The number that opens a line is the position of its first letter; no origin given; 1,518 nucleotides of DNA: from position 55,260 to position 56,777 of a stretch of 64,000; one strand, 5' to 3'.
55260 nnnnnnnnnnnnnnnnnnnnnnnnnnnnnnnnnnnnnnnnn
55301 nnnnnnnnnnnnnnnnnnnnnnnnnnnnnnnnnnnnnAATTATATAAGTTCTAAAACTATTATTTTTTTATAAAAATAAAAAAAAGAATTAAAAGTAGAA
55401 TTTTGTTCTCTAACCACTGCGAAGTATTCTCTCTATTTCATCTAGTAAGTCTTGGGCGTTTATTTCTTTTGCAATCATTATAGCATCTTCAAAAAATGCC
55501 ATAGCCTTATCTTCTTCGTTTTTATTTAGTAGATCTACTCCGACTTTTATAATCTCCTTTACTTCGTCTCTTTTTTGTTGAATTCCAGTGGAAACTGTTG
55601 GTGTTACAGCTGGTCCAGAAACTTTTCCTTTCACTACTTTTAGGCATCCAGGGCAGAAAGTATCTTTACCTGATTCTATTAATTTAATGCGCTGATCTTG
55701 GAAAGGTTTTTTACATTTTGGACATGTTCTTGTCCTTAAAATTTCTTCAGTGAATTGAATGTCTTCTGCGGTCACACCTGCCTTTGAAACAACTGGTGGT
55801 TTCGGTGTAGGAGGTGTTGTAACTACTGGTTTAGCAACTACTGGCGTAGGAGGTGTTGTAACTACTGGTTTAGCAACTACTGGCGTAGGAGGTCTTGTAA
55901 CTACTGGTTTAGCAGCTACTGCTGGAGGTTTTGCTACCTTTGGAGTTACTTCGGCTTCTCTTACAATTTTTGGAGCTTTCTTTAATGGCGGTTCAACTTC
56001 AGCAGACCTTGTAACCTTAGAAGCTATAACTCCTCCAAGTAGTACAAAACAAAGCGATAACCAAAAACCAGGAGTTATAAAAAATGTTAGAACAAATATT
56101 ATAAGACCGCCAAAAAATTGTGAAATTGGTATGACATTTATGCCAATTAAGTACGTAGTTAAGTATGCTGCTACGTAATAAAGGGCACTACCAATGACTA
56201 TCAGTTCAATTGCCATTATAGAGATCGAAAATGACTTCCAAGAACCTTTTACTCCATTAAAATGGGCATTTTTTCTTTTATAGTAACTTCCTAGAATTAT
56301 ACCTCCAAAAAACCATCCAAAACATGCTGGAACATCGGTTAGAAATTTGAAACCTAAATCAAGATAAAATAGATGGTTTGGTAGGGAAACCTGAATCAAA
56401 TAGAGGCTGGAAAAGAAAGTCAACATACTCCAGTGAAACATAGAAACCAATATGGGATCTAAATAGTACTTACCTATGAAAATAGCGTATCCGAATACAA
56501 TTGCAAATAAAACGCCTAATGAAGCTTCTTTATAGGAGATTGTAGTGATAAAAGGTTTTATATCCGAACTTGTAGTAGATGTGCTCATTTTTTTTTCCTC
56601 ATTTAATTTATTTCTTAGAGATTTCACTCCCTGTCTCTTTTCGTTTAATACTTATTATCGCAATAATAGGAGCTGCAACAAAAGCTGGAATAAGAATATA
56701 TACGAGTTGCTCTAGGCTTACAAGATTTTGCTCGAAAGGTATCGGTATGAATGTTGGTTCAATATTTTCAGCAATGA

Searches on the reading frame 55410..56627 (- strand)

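Call 4: search_protein_families(library=pfam, proteins=[window:55410-56627:-], max_evalue=0.1)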
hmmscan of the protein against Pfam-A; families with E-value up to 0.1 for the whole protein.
window:55410-56627:- (405 aa): 1 family
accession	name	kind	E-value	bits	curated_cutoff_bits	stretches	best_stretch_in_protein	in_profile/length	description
PF21220.3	RecQ-1-like_HTH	-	0.052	14.1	27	0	381-405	18-42/51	RecQ-1-like, helix-turn-helix domain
